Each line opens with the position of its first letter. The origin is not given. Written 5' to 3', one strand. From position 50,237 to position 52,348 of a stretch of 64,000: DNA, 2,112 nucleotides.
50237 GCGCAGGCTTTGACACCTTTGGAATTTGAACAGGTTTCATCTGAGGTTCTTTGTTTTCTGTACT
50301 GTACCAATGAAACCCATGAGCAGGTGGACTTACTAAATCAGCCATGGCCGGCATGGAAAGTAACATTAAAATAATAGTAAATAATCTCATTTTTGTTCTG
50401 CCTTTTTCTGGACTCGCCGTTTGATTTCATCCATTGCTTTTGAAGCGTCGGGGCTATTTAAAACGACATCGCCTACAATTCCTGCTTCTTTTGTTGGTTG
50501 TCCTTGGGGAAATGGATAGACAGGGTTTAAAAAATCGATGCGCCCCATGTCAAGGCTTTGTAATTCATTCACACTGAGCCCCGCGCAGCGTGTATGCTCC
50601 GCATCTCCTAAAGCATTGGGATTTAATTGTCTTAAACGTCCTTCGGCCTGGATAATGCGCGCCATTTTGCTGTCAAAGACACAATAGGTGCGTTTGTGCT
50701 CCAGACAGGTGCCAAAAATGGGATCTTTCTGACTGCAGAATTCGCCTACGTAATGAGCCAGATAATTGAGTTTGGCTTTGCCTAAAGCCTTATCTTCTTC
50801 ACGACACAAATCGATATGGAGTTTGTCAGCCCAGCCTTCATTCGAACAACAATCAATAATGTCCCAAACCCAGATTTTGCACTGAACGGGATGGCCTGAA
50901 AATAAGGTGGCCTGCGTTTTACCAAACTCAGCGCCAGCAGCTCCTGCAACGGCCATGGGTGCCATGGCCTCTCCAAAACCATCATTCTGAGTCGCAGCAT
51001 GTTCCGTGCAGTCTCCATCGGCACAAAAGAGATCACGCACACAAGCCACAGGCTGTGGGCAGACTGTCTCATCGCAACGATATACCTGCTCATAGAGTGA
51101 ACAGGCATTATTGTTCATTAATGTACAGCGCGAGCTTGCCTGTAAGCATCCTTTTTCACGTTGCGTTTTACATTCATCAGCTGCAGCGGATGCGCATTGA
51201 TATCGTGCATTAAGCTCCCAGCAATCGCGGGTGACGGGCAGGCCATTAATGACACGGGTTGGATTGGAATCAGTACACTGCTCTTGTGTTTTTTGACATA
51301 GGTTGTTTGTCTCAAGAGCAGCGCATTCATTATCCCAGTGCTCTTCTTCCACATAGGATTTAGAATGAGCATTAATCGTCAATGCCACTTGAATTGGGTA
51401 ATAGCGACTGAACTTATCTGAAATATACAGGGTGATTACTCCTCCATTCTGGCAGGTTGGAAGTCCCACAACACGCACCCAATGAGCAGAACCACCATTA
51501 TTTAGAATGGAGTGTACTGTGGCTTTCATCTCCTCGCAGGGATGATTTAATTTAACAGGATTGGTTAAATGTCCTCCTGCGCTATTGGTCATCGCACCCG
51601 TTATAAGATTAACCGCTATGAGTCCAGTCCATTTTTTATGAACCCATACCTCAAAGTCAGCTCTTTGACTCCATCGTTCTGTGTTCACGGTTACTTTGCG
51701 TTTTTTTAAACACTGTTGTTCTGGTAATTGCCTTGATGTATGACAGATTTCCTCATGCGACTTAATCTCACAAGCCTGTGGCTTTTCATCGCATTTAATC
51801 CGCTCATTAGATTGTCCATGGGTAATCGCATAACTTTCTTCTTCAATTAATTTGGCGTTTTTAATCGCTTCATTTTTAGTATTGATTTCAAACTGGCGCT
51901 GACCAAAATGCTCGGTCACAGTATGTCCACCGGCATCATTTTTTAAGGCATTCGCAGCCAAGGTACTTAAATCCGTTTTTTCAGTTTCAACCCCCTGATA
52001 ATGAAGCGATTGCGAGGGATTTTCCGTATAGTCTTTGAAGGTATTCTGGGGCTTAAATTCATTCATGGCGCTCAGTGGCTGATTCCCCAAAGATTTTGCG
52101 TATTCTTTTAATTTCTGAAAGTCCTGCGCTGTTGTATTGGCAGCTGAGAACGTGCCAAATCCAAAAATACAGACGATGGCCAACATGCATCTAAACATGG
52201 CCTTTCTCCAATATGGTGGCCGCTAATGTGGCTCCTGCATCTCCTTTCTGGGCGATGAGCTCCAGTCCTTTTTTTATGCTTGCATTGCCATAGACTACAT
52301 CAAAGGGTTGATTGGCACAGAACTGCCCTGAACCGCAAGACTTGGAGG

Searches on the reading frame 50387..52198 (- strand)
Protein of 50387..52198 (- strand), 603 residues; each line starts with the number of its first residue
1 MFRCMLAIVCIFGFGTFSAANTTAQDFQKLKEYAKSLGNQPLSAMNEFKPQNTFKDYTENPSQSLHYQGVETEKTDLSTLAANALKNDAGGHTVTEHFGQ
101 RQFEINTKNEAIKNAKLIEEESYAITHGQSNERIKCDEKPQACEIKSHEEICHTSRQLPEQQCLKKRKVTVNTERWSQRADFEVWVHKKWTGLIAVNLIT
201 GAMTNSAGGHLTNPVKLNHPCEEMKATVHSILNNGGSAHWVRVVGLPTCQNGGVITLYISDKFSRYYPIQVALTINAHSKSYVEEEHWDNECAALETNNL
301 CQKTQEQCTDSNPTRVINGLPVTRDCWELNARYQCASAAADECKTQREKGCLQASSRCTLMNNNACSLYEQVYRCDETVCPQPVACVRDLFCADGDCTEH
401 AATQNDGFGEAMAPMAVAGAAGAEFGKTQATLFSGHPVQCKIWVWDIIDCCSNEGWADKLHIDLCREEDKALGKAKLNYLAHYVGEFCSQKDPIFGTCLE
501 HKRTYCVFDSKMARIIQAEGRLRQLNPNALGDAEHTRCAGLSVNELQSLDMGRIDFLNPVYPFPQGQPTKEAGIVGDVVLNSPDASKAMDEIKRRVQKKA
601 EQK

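Call 53: search_protein_families(library=pfam, proteins=[window:50387-52198:-], max_evalue=0.00001)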
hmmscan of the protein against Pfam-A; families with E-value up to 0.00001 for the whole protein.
window:50387-52198:- (603 aa): 1 family
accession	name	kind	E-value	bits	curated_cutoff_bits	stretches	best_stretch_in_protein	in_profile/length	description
PF06986.16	F_T4SS_TraN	-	6.3e-62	209.8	23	1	301-541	1-239/240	F-type Type IV secretion system, TraN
